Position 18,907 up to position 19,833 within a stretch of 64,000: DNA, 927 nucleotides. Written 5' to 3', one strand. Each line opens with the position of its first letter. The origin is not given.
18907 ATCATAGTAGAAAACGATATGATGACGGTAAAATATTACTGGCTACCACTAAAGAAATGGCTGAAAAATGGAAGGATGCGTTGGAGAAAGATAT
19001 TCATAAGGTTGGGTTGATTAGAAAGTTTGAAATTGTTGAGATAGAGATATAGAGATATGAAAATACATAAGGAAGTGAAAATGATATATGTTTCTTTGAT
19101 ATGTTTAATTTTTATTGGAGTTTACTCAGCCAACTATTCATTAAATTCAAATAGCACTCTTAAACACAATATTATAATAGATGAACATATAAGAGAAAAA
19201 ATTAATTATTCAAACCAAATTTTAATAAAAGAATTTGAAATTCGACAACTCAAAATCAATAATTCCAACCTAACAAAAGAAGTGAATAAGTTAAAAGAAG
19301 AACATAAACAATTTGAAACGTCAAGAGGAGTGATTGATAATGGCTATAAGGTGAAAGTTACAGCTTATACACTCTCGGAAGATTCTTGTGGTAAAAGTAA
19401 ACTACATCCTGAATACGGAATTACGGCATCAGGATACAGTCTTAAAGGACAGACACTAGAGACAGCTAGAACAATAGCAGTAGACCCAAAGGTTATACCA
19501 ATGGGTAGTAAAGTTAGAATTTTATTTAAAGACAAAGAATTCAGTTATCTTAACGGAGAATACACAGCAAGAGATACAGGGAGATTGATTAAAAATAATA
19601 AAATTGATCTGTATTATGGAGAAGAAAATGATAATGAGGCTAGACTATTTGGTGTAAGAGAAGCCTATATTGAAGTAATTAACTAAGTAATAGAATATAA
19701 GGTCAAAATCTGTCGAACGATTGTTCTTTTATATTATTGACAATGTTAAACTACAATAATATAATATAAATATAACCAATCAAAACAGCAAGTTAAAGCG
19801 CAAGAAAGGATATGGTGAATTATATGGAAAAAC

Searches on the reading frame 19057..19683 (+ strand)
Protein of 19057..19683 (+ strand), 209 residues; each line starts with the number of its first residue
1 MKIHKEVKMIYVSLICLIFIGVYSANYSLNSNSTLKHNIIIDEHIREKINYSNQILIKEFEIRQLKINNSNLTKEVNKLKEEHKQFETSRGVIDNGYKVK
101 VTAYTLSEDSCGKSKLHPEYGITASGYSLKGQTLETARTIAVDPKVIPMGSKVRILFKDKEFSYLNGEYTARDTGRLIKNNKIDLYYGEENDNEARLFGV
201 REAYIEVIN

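Call 61: search_protein_families(library=pfam, proteins=[window:19057-19683:+], max_evalue=0.01)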
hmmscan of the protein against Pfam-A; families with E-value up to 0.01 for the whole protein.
window:19057-19683:+ (209 aa): 1 family
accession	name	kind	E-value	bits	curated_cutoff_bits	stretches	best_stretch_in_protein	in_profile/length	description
PF06725.17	3D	-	5.9e-14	52.5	23.8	1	138-201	1-64/72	3D domain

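Call 80: search_protein_families(library=ncbifam, proteins=[window:19057-19683:+], max_evalue=0.00001)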
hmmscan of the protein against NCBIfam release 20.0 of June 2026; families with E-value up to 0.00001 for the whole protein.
window:19057-19683:+ (209 aa): 5 families
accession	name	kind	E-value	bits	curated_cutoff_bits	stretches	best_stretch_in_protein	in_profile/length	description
NF058633.1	StatPhSurvSpsC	equivalog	4.9e-16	59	280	1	18-189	8-173/223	stationary phase survival protein SpsC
NF040676.1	wall_bind_EntB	exception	1.2e-11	43.9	780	1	66-190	360-474/490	cell wall-binding protein EntB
NF040675.1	wall_bind_EntD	exception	4e-11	42.7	590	1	45-208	161-309/310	cell wall-binding protein EntD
NF040670.1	wall_bind_EntA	exception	8.1e-09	35.3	560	1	81-199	177-281/291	cell wall-binding protein EntA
NF040677.1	wall_bind_EntC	exception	9.1e-06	24.7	770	0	84-188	311-403/422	cell wall-binding protein EntC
